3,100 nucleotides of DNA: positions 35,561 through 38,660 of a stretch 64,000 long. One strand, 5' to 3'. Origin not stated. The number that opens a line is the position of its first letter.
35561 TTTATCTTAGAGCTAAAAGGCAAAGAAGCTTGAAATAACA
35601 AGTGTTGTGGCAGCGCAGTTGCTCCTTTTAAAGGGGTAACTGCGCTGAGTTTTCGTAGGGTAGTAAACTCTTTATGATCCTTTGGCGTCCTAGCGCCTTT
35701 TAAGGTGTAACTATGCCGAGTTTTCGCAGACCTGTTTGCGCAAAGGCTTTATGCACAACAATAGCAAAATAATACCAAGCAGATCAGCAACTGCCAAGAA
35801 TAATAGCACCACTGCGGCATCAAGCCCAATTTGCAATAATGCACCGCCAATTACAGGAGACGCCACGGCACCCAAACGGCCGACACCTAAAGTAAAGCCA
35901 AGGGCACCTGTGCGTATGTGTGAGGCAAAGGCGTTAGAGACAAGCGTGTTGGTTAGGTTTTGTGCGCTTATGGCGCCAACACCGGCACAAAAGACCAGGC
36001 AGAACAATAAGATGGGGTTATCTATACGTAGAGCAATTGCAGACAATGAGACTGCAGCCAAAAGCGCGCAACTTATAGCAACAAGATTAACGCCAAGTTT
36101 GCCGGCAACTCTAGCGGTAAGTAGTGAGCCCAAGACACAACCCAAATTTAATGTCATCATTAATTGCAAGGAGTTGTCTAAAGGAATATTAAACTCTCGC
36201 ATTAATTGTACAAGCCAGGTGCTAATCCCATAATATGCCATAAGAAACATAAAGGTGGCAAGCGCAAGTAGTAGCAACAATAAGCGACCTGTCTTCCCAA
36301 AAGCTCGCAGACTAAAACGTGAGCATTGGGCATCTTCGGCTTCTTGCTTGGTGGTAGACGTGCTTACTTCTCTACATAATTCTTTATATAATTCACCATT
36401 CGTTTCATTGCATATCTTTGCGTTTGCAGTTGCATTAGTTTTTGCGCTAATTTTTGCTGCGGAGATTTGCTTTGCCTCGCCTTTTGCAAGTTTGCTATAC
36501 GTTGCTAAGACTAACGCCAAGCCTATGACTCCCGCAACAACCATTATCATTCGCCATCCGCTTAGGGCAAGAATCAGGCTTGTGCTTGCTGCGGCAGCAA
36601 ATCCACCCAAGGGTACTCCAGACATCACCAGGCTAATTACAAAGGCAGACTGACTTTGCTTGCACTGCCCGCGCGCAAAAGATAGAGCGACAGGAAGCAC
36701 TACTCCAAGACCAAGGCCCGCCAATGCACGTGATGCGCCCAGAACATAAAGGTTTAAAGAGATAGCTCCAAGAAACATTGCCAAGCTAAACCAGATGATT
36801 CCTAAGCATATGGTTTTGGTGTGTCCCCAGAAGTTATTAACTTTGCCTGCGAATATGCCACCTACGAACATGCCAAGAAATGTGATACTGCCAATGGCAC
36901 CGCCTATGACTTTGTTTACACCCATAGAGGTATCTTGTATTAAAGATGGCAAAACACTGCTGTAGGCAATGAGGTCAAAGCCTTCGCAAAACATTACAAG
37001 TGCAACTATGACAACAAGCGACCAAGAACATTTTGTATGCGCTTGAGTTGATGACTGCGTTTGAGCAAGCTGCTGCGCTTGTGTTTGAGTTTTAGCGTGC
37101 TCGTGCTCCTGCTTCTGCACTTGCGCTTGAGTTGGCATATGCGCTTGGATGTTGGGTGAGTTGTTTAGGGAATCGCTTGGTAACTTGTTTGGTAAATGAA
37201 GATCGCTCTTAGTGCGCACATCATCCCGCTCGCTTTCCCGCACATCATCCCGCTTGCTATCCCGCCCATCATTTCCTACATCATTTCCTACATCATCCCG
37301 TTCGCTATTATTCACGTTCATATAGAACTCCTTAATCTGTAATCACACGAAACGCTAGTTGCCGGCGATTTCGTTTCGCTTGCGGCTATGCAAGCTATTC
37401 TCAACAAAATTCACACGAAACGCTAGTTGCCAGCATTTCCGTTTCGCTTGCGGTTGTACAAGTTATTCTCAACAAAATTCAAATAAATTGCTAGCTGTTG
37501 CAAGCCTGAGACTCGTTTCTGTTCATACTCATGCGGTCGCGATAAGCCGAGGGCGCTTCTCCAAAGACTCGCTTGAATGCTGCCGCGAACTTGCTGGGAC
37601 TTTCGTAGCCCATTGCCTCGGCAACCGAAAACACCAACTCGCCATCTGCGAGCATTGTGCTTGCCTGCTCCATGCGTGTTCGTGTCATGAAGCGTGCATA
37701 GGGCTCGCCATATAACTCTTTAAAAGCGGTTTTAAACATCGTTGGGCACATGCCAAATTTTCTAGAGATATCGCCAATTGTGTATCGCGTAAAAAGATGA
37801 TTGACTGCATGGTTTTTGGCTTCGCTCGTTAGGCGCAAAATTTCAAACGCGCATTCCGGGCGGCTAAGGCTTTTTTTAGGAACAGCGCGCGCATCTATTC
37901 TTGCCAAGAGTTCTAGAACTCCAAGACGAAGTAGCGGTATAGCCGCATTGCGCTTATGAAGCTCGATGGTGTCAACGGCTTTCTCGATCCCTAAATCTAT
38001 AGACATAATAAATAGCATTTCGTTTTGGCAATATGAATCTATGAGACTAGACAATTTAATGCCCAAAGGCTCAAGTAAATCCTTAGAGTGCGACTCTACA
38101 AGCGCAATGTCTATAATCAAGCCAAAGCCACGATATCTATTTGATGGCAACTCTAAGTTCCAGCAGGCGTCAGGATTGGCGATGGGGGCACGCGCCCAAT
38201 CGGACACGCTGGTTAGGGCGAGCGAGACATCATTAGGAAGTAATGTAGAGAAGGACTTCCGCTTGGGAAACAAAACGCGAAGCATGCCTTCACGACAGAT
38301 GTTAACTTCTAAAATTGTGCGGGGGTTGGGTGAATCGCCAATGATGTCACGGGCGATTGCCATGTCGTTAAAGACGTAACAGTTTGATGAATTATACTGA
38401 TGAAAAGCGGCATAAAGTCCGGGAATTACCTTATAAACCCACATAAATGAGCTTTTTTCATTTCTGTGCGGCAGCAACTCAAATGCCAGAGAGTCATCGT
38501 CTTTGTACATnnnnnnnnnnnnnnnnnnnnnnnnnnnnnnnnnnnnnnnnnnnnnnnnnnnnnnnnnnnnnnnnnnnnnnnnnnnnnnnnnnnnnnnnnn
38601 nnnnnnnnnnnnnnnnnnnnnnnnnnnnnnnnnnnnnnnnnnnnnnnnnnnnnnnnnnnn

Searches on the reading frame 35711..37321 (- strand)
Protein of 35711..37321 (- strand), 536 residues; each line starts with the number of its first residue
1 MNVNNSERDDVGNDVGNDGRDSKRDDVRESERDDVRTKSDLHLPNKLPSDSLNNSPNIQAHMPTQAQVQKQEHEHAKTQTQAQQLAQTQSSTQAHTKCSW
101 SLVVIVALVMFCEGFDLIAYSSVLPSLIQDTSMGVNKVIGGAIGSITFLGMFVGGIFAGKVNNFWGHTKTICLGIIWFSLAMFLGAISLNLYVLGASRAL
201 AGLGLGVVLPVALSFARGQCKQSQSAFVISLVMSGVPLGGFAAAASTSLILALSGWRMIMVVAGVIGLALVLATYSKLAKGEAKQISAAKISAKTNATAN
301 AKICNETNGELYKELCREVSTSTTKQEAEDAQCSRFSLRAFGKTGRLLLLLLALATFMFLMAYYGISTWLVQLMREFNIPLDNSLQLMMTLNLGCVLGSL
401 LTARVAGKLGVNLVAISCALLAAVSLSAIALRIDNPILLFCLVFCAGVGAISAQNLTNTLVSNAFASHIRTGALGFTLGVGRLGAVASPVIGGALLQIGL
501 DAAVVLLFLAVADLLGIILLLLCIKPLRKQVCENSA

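Call 4: search_protein_families(library=pfam, proteins=[window:35711-37321:-])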
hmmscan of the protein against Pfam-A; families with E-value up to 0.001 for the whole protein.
window:35711-37321:- (536 aa): 1 family
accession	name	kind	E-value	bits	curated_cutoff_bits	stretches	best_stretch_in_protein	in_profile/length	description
PF07690.21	MFS_1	-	1e-41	143.5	33.4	2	107-489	2-347/347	Major Facilitator Superfamily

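Call 5: search_protein_families(library=ncbifam, proteins=[window:35711-37321:-])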
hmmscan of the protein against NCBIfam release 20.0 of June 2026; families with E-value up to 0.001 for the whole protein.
window:35711-37321:- (536 aa): 16 families
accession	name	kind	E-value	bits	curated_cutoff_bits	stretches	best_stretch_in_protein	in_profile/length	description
TIGR00895.1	2A0115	subfamily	3.5e-60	204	418.55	1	90-496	6-398/398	aromatic acid/H+ symport family MFS transporter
NF008586.0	PRK11551.1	equivalog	1.3e-33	116.6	410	2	320-528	193-401/406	3-(3-hydroxy-phenyl)propionate transporter MhpT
NF053517.1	HbztTptrPcaK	equivalog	1.3e-28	100.1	770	1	91-515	9-420/437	4-hydroxybenzoate transporter PcaK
NF003024.0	PRK03893.1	subfamily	3.5e-14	52.5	604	2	84-296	4-211/497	sialate:H+ symport family MFS transporter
TIGR00893.1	2A0114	subfamily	4.7e-13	48.8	395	1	133-524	24-399/399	D-galactonate transporter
TIGR00898.1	2A0119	subfamily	7.3e-12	44.8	550.75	1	101-522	87-495/506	cation transport protein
TIGR01299.1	synapt_SV2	subfamily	2e-11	42.5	637.3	1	72-262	138-326/742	synaptic vesicle protein SV2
NF033135.1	cmx_cmrA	equivalog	5.6e-10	38.8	400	2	103-302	5-202/374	Cmx/CmrA family chloramphenicol efflux MFS transporter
TIGR00880.1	2_A_01_02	superfamily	5.2e-09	36.4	131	1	149-275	9-135/141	multidrug resistance protein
TIGR00891.1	2A0112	subfamily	1.2e-08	34.4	552.9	1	175-497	84-389/405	sialate:H+ symport family MFS transporter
NF008963.0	PRK12307.1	equivalog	3.4e-07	29.8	637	1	112-300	29-212/426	MFS transporter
NF008270.1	PRK11043.1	equivalog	5.4e-06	25.8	430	1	142-290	44-192/382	purine nucleoside transporter PunC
NF053813.1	MFS_TcaB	equivalog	6.7e-06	25.1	475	1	103-286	8-189/396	putative multidrug effflux MFS transporter TcaB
NF008314.0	PRK11102.1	equivalog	7.5e-06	25.4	303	0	94-275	3-182/396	Bcr/CflA family multidrug efflux MFS transporter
TIGR00710.1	efflux_Bcr_CflA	subfamily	1.5e-05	24.6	200.9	1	119-285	23-187/385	Bcr/CflA family efflux MFS transporter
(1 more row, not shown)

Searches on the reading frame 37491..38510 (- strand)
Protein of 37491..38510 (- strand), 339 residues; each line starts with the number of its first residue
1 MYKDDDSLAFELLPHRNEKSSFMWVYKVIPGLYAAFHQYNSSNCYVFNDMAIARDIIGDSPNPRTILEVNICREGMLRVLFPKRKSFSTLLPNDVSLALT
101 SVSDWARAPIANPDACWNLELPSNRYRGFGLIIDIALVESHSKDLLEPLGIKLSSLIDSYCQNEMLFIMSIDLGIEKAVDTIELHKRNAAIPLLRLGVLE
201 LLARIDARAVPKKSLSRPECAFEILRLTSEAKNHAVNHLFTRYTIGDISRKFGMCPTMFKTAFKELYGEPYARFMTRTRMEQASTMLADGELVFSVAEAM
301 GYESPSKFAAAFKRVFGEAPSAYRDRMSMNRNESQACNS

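Call 4: search_protein_families(library=pfam, proteins=[window:37491-38510:-])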
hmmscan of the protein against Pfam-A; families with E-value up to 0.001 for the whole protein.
window:37491-38510:- (339 aa): 2 families
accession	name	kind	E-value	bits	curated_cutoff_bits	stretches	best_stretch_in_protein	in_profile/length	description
PF12833.13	HTH_18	-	2.5e-17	63.4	33.6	1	249-326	2-80/80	Helix-turn-helix domain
PF00165.29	HTH_AraC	-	7e-09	36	26.6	1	293-324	11-41/42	Bacterial regulatory helix-turn-helix proteins, AraC family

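Call 5: search_protein_families(library=ncbifam, proteins=[window:37491-38510:-])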
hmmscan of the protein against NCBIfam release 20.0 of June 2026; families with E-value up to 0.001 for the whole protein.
window:37491-38510:- (339 aa): 19 families
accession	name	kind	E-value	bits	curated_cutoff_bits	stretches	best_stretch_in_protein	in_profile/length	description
TIGR04094.1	adjacent_YSIRK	equivalog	2.5e-10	39.9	200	1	237-324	296-383/383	YSIRK-targeted surface antigen transcriptional regulator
NF006902.0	PRK09393.1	equivalog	1e-09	38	425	1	235-330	229-325/327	transcriptional regulator FtrA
NF040475.1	chlor_reg_RclR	equivalog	3.9e-09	36.2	400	1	241-328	192-280/284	reactive chlorine-specific transcriptional regulator RclR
NF047788.1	TransRegPocR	equivalog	5.8e-08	32.4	500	1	237-329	200-293/296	transcriptional regulator PocR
NF049968.1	QhpR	equivalog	6.9e-08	32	250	1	268-324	227-284/284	AraC-like transcriptional regulator QhpR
NF007860.0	PRK10572.1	equivalog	7.6e-08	31.5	208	1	230-331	187-289/292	arabinose operon transcriptional regulator AraC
NF049932.1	TranspRegBtr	equivalog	1.1e-07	30.8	900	1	230-325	168-264/531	bacillibactin transport transcriptional regulator Btr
NF007584.0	PRK10219.1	equivalog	2.2e-06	28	174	1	243-327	22-107/107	superoxide response transcriptional regulator SoxS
NF007432.1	PRK09978.1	equivalog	3.1e-06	26.5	500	1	237-333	153-249/274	DNA-binding transcriptional regulator GadX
NF012144.2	ramA_TF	equivalog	7.5e-06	26.3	180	1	241-325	20-105/108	RamA family antibiotic efflux transcriptional regulator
NF011732.0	PRK15185.1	equivalog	2.8e-05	23.6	354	1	245-323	225-303/309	transcriptional regulator HilD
NF011733.0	PRK15186.1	equivalog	5e-05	22.8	403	1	232-331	187-286/291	AraC family transcriptional regulator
NF047455.1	TF_Staph_AryK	equivalog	5.8e-05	21.5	850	1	237-334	168-266/759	transcriptional regulator AryK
NF007243.0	PRK09685.1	equivalog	0.00023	20.7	199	1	271-327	243-302/303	transcriptional regulator FeaR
NF007693.0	PRK10371.1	equivalog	0.00023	20.4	253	1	236-332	208-304/309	transcriptional regulator MelR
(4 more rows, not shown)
